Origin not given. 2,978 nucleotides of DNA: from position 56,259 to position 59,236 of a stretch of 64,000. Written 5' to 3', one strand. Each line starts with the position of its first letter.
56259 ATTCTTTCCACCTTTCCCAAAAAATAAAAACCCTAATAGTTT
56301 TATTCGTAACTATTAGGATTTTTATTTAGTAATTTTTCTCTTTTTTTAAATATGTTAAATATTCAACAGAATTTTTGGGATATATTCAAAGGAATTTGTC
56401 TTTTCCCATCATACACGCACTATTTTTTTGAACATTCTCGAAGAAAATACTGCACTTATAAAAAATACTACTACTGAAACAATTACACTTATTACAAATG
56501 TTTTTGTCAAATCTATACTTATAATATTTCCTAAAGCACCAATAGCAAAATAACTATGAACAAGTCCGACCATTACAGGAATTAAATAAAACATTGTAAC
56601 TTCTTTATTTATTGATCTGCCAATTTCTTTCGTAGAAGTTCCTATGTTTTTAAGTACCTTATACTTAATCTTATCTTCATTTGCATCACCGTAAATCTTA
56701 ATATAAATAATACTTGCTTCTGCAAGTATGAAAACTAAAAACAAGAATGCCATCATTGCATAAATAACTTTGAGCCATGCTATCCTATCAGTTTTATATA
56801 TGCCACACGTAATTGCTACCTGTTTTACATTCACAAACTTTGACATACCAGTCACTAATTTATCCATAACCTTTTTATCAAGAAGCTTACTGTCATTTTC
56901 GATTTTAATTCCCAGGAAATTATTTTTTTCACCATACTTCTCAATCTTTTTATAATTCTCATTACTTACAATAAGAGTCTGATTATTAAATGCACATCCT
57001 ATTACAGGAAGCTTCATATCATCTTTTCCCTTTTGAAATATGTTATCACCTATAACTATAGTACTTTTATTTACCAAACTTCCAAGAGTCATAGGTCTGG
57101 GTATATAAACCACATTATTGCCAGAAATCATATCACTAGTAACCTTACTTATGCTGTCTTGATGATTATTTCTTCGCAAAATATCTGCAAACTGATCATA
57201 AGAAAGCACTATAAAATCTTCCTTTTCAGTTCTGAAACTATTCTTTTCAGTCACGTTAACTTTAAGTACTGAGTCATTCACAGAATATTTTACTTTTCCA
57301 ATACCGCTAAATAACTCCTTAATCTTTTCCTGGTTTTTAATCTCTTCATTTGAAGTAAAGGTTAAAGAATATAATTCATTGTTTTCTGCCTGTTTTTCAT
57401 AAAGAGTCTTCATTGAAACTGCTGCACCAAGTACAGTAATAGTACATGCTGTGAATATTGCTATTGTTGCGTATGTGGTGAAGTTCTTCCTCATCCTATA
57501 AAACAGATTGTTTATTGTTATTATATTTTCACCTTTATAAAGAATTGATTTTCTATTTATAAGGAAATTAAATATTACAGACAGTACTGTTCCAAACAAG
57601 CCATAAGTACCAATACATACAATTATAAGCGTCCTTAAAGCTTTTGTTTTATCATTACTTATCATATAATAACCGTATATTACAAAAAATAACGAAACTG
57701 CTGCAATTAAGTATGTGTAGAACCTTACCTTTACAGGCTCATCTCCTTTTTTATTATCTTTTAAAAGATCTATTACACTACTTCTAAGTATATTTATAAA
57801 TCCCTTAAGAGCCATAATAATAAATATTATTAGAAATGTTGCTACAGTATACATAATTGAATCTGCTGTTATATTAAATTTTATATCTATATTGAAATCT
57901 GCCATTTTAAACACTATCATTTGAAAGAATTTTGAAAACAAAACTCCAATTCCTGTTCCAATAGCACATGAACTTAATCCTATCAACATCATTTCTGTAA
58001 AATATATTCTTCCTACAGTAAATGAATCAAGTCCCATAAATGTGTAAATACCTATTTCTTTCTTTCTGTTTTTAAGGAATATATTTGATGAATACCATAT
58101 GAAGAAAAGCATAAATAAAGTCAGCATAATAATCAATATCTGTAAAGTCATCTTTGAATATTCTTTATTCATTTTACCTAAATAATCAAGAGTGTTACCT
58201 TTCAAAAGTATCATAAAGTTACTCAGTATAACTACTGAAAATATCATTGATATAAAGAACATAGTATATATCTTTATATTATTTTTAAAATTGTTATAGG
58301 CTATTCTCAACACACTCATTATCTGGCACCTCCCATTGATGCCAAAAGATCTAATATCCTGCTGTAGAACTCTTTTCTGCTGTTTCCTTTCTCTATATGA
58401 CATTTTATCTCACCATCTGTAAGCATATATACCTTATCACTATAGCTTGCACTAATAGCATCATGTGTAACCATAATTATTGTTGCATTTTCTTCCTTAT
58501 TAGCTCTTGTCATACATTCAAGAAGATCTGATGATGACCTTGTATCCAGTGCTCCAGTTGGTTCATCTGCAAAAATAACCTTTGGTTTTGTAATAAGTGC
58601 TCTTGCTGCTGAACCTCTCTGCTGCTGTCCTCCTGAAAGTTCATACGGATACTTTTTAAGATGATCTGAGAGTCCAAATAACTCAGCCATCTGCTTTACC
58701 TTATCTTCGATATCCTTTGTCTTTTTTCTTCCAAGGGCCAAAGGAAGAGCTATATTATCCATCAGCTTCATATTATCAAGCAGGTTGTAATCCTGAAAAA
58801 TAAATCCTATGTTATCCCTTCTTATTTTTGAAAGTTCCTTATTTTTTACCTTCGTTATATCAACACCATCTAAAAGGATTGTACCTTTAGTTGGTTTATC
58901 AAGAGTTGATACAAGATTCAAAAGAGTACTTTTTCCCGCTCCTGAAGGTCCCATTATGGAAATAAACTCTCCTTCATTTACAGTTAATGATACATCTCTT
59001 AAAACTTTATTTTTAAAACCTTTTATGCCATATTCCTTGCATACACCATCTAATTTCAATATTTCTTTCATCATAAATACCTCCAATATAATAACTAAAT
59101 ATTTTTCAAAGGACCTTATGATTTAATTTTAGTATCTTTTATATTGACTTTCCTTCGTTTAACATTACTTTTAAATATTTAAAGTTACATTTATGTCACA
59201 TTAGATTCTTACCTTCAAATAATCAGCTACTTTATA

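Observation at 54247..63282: Bce-type peptide-antibiotic module interrupted and bracketed by two paralogous Cache-MCP genes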

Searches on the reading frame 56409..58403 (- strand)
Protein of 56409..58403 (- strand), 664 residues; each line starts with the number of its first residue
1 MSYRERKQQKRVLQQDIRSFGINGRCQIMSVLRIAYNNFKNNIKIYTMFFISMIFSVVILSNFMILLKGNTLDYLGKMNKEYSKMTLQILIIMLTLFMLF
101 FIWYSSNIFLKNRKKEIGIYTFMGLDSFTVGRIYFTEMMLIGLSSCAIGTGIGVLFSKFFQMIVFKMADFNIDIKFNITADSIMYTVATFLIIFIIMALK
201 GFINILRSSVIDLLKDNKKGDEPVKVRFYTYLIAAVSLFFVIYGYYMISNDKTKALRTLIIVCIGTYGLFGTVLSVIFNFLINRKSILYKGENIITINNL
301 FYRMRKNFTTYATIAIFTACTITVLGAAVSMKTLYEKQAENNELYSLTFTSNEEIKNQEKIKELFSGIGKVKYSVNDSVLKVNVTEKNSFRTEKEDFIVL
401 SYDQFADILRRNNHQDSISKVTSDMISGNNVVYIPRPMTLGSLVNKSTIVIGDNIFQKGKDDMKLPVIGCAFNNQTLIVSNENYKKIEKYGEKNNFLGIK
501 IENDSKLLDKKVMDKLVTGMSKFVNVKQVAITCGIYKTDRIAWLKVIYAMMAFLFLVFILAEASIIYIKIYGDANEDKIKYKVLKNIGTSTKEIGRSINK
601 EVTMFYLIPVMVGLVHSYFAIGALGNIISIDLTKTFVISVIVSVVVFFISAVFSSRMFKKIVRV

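Call 3: search_protein_families(library=pfam, proteins=[window:56409-58403:-])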
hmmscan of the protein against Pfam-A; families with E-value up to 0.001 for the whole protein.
window:56409-58403:- (664 aa): 1 family
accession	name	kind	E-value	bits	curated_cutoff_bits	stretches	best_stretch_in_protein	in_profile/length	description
PF02687.27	FtsX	-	4.8e-16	59.3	25.5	2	89-201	2-111/120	FtsX-like permease C-terminal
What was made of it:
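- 56409..58319 (-): BceB-like permease (636 aa). Two FtsX domains (call 3).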

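Call 46: search_protein_families(library=ncbifam, proteins=[window:56409-58319:-], max_evalue=0.00001)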
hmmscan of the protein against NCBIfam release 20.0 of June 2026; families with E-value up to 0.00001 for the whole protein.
window:56409-58319:- (636 aa): 0 families

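Call 47: search_solved_structures(query=window:56409-58319:-, max_evalue=0.001)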
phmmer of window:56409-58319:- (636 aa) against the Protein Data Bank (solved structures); distinct sequences matched with E-value up to 0.001: 2.
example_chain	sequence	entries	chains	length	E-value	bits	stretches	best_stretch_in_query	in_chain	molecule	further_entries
9ugg_E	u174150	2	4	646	3.2e-44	155.2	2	3-325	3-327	Lantibiotic ABC transporter permease PsdB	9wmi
7tcg_A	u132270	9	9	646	1.8e-35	126.3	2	2-355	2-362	Bacitracin export permease protein BceB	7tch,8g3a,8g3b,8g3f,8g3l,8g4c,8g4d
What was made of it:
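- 56409..58319 (-): The best PDB matches are PsdB 9ugg (E=3e-44) and BceB 7tcg (E=2e-35) (call 47).
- On Bce-type (BceRS-BceAB) peptide-antibiotic module: The only PDB sequence matches are PsdB (E=3e-44) and BceB (E=2e-35) (call 47).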

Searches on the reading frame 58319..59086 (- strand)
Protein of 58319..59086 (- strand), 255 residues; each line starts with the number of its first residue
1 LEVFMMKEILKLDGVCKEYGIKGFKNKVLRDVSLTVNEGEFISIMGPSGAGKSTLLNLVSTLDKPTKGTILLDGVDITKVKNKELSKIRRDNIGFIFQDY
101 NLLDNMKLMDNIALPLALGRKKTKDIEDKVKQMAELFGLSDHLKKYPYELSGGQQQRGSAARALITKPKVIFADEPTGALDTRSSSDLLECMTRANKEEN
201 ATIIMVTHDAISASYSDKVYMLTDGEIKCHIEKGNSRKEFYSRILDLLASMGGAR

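Call 3: search_protein_families(library=pfam, proteins=[window:58319-59086:-])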
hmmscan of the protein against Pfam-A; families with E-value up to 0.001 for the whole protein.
window:58319-59086:- (255 aa): 5 families
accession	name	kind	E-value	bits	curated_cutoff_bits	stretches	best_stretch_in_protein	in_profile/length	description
PF00005.33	ABC_tran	-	4.4e-36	124.9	25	1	29-177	1-136/137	ABC transporter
PF13304.12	AAA_21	-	2.1e-06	28.5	27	0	43-96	3-73/304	AAA domain, putative AbiEii toxin, Type IV TA system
PF02463.25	SMC_N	-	7.7e-05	22.6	40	1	20-223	6-212/220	RecF/RecN/SMC N terminal domain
PF13555.12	AAA_29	-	0.00074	19.7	27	0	34-62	17-45/61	P-loop containing region of AAA domain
PF03193.22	RsgA_GTPase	-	0.00085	19.6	30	0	36-61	104-128/174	RsgA GTPase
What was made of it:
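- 58319..59074 (-): BceA-like ABC ATPase (251 aa). Pfam ABC_tran (call 3).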

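Call 46: search_protein_families(library=ncbifam, proteins=[window:58319-59074:-], max_evalue=0.00001)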
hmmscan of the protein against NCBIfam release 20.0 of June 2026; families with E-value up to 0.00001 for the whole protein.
window:58319-59074:- (251 aa): 187 families (the best 25 are shown)
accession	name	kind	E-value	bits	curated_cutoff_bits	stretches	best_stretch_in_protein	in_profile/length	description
TIGR02211.1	LolD_lipo_ex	equivalog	1.4e-63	214.4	307.75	1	5-223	1-219/221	lipoprotein-releasing ABC transporter ATP-binding protein LolD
NF038007.1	ABC_ATP_DarD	equivalog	1.7e-63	214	375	1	6-223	2-218/218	darobactin export ABC transporter ATP-binding protein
TIGR03608.1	L_ocin_972_ABC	subfamily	9.3e-63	211.4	254.85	1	21-216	10-204/206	putative bacteriocin export ABC transporter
TIGR02673.1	FtsE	equivalog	1.1e-60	204.9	264.85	1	6-221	2-213/214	cell division ATP-binding protein FtsE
TIGR02982.1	heterocyst_DevA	subfamily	9.1e-59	198.7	295.8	1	6-223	2-219/220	ABC exporter ATP-binding subunit, DevA family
TIGR03265.1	PhnT2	equivalog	5.8e-55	186.9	457.7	1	3-224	2-214/353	putative 2-aminoethylphosphonate ABC transporter ATP-binding protein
NF007826.0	PRK10535.1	equivalog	2.5e-54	184.7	966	1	2-227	1-225/648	macrolide ABC transporter ATP-binding protein/permease MacB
TIGR02314.1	ABC_MetN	equivalog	5.8e-54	183.4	499.7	1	6-230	2-223/343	methionine ABC transporter ATP-binding protein MetN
NF040933.2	ABC_arch_GlcV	equivalog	7.3e-54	183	450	1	7-224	4-221/357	glucose ABC transporter ATP-binding protein GlcV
NF008639.0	PRK11629.1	equivalog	9e-54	182.3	360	1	2-226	3-227/234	lipoprotein-releasing ABC transporter ATP-binding protein LolD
NF040840.2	tungstate_WtpC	equivalog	1e-51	176.3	440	1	18-224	9-210/347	tungstate ABC transporter ATP-binding protein WtpC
TIGR02315.1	ABC_phnC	equivalog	2.8e-51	174.3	266.1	1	6-223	2-224/243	phosphonate ABC transporter ATP-binding protein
TIGR00968.1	3a0106s01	subfamily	3.2e-50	170.9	342.75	1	11-224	6-210/237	sulfate ABC transporter ATP-binding protein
NF043075.1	MMSYN1_0197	equivalog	4.4e-50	170.6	550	1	5-224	2-212/341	spermidine/putrescine ABC transporter ATP-binding protein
TIGR01186.1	proV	subfamily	8.2e-50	169.9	326.6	1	23-223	7-208/363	betaine/proline/choline family ABC transporter ATP-binding protein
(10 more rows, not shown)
